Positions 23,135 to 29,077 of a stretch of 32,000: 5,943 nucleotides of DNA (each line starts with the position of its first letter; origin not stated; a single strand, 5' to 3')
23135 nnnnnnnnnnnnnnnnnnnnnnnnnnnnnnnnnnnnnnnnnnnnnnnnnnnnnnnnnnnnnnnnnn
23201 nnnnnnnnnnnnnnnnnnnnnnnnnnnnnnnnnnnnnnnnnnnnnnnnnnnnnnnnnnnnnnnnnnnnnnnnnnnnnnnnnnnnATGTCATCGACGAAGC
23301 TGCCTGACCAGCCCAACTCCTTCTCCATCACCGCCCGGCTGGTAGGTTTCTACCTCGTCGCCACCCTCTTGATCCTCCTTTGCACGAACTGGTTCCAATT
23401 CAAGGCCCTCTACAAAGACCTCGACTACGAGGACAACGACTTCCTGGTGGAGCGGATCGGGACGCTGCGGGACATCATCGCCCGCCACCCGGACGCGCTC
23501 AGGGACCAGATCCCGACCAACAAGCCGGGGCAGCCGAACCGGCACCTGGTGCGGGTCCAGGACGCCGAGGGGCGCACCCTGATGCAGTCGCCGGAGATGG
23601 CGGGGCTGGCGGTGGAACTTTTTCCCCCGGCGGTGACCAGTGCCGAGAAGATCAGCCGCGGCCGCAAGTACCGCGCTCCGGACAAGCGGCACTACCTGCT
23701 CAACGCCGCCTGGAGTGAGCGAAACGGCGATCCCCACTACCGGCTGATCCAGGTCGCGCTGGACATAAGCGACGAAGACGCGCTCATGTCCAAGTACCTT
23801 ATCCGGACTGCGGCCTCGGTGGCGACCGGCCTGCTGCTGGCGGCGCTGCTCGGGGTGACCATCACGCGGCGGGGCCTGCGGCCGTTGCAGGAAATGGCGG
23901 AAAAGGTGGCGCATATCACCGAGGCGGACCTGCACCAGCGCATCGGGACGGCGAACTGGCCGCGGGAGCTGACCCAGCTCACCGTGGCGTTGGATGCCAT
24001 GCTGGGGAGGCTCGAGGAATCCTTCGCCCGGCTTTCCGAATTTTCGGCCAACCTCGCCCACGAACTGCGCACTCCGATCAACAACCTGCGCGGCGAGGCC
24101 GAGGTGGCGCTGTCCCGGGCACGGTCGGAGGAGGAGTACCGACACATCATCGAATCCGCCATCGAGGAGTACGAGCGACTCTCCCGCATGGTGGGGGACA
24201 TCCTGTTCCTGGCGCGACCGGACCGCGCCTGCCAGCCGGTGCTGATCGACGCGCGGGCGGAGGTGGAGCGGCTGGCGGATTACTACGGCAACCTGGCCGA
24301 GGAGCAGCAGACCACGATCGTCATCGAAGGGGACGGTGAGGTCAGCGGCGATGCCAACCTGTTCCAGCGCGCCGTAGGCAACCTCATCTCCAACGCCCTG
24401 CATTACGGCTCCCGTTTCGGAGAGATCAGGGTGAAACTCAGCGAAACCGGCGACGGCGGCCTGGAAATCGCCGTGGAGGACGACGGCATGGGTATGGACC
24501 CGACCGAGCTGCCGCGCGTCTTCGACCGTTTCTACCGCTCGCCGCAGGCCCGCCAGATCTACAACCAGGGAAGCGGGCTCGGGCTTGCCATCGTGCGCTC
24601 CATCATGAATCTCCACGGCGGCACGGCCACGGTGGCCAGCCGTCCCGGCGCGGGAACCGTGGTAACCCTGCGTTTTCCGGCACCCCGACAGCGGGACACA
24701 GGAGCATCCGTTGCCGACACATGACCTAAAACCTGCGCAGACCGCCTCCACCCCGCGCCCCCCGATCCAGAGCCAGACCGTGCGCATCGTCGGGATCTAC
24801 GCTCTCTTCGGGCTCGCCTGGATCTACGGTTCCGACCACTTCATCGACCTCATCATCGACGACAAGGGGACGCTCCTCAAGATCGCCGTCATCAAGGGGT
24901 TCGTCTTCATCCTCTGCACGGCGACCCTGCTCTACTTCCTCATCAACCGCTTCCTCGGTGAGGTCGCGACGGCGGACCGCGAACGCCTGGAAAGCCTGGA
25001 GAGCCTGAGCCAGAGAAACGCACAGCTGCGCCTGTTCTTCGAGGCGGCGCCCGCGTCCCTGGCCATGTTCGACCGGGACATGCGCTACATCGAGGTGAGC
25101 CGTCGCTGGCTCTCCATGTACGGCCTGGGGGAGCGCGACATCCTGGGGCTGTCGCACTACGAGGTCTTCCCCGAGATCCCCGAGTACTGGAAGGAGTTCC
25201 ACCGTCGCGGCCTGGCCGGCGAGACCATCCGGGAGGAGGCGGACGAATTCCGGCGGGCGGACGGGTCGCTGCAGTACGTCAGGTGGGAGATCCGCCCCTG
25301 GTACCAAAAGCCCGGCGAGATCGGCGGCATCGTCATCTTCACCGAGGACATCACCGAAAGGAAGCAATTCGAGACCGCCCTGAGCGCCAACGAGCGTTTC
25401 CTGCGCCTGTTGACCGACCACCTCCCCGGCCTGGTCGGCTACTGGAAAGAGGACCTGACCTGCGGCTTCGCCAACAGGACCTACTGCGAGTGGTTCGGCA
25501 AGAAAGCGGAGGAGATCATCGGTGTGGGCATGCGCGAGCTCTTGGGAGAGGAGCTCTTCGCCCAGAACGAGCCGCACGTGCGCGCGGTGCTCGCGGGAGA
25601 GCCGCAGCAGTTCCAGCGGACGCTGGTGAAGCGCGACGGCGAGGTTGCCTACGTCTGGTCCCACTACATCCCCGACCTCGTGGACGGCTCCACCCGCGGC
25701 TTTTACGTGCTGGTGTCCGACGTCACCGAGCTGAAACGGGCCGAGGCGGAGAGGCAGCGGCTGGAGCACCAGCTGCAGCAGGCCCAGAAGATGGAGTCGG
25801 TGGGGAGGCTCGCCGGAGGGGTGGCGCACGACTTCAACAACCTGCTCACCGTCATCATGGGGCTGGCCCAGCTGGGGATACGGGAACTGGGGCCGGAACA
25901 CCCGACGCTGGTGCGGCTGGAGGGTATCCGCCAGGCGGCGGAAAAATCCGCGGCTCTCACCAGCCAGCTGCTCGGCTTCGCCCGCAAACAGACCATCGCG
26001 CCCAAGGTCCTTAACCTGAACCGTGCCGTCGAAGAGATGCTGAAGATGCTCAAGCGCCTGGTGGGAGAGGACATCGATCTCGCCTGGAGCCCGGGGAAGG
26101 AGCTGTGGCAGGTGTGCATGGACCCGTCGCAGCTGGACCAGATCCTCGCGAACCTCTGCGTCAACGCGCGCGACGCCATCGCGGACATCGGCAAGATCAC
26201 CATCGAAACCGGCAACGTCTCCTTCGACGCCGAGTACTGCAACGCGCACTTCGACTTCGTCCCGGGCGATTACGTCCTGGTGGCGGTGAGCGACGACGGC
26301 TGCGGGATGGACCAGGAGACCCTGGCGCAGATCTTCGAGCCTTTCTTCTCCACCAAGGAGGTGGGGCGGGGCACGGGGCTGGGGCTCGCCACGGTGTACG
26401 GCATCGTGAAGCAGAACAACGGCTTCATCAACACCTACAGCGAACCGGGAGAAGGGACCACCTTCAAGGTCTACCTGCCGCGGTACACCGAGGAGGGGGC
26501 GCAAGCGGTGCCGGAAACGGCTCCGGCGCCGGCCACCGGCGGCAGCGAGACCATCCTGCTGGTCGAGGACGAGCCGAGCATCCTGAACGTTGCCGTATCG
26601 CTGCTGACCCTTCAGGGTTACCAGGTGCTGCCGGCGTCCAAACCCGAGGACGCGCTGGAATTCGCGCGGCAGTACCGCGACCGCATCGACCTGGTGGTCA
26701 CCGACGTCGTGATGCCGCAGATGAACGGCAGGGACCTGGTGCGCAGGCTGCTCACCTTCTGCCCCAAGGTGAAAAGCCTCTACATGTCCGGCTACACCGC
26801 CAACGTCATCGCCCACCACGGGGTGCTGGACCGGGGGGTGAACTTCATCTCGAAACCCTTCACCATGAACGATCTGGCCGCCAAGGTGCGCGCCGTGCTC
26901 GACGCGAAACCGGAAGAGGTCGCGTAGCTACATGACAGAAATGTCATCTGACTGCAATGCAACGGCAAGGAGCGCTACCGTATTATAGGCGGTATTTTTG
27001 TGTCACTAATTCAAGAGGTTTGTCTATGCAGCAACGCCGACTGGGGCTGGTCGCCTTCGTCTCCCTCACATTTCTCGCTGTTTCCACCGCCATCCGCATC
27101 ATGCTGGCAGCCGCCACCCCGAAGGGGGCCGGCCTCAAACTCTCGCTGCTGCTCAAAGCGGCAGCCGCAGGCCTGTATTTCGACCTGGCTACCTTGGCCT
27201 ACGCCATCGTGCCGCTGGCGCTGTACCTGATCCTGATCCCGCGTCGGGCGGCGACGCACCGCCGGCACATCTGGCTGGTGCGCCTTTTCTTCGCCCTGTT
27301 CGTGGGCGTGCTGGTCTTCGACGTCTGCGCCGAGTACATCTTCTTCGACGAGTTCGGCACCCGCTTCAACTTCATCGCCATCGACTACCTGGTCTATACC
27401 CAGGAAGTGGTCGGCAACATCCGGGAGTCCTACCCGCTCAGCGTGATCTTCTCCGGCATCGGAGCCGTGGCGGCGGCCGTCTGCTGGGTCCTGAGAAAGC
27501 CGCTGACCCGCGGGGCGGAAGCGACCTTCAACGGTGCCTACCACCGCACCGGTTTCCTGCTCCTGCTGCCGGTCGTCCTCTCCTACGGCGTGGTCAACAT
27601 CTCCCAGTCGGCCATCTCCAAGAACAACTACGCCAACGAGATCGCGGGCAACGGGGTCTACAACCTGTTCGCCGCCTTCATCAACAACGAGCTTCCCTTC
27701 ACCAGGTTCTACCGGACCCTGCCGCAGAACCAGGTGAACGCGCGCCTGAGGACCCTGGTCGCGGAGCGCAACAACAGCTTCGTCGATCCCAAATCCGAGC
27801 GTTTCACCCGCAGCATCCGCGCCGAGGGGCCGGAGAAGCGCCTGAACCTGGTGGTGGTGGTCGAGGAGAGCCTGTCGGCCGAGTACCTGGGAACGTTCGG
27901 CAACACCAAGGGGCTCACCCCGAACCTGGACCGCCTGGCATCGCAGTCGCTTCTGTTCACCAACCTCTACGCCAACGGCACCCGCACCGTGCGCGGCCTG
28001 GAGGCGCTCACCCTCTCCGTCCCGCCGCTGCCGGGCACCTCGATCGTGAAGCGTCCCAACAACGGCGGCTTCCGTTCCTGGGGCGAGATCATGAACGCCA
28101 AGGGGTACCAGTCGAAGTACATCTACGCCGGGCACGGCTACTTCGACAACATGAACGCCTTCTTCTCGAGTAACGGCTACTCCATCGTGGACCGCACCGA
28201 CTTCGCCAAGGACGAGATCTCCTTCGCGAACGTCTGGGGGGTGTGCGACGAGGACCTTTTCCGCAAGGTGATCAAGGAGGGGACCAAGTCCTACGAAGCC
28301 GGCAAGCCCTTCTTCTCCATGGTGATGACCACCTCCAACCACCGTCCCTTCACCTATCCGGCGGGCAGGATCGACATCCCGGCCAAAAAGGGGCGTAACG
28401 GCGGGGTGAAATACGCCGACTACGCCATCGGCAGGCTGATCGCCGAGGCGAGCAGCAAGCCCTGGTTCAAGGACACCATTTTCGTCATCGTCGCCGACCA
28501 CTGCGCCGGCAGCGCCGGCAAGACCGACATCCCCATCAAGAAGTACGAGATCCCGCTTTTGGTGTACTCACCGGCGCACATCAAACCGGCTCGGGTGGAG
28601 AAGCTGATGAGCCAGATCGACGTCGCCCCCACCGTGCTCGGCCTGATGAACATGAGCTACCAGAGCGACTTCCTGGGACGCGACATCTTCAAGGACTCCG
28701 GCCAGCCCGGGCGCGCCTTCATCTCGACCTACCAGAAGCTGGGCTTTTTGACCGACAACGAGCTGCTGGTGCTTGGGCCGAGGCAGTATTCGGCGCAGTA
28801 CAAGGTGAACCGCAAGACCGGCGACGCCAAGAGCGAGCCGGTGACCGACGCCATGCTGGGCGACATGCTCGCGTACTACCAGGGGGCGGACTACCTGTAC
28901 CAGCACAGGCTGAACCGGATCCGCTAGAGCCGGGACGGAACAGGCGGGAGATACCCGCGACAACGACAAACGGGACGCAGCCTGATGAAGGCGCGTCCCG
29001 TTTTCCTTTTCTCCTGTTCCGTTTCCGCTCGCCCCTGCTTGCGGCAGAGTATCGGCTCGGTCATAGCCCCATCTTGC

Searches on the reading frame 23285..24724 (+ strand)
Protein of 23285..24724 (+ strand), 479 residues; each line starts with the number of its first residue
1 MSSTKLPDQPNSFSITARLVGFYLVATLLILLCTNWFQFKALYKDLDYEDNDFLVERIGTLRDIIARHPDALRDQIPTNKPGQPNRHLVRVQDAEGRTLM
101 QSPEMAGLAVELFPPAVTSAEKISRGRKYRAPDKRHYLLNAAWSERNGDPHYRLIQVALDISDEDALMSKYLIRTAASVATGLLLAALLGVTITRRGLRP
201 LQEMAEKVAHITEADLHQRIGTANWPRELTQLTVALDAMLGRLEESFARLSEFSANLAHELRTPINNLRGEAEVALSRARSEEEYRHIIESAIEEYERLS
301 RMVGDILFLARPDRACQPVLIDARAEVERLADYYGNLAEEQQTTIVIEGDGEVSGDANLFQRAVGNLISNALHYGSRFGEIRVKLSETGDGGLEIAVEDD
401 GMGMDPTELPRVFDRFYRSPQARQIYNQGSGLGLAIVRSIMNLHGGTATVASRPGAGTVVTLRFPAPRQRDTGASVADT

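Call 45: search_protein_families(library=pfam, proteins=[window:23285-24724:+], max_evalue=0.0001)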
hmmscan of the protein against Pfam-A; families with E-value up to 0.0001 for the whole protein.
window:23285-24724:+ (479 aa): 5 families
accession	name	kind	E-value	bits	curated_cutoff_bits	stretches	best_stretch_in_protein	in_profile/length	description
PF02518.31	HATPase_c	-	6.5e-29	101.1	26.4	1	355-467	1-110/111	Histidine kinase-, DNA gyrase B-, and HSP90-like ATPase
PF00512.31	HisKA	-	4.1e-16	59.2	26.9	1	250-313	2-64/66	His Kinase A (phospho-acceptor) domain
PF00672.30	HAMP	-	5.4e-08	33.5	25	1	193-245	2-53/53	HAMP domain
PF13581.12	HATPase_c_2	-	3.4e-07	30.8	27.4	1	363-463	35-126/127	Histidine kinase-like ATPase domain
PF13589.12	HATPase_c_3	-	3.7e-05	24.2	25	1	360-434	3-79/137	Histidine kinase-, DNA gyrase B-, and HSP90-like ATPase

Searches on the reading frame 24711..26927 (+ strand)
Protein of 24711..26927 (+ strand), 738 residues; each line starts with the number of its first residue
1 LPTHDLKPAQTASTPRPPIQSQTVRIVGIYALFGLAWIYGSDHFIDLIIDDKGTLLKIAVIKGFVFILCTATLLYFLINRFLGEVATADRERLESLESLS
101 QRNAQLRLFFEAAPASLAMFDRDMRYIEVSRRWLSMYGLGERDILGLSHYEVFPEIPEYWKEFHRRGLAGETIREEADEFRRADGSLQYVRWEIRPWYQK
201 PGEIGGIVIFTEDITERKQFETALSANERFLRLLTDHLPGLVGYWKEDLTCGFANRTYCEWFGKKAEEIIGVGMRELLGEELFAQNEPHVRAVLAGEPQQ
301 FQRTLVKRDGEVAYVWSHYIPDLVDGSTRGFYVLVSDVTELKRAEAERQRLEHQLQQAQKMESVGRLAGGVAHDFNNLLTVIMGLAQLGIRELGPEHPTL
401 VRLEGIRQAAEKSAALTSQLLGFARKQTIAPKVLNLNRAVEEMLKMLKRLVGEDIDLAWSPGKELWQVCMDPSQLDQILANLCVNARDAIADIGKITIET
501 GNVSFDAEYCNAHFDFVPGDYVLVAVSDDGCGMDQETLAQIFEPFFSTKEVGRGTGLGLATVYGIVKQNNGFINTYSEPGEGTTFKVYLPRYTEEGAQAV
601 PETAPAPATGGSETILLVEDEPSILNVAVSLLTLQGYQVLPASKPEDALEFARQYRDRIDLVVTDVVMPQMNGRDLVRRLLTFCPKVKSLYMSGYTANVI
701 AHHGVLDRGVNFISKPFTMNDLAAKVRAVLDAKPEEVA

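Call 45: search_protein_families(library=pfam, proteins=[window:24711-26927:+], max_evalue=0.0001)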
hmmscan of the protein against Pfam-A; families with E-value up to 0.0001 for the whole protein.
window:24711-26927:+ (738 aa): 8 families
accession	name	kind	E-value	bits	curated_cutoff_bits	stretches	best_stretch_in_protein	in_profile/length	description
PF08448.16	PAS_4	-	1.4e-36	125.5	23.1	2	236-343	2-110/110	PAS fold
PF02518.31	HATPase_c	-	5.6e-21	75.5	26.4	1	471-591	2-109/111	Histidine kinase-, DNA gyrase B-, and HSP90-like ATPase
PF00072.30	Response_reg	-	5.8e-18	65.5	30.2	1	615-727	1-111/111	Response regulator receiver domain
PF13426.13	PAS_9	-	6.6e-12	46.1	27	1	122-216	9-103/103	PAS domain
PF00989.32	PAS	-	2.5e-11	44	22.6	0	230-336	2-111/113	PAS fold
PF13188.13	PAS_8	-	5.4e-10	39.3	21.8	1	105-161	2-55/65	PAS domain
PF00512.31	HisKA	-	6.1e-07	29.8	26.9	1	365-427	3-64/66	His Kinase A (phospho-acceptor) domain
PF08447.18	PAS_3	-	4.3e-06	27.3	25.6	0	127-207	2-85/89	PAS fold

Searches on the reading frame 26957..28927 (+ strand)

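Call 45: search_protein_families(library=pfam, proteins=[window:26957-28927:+], max_evalue=0.0001)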
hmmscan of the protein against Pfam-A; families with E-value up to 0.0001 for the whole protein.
window:26957-28927:+ (656 aa): 1 family
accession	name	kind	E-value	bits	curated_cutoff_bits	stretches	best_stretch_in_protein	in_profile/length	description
PF00884.28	Sulfatase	-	8.8e-44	150.5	25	1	297-565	2-300/301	Sulfatase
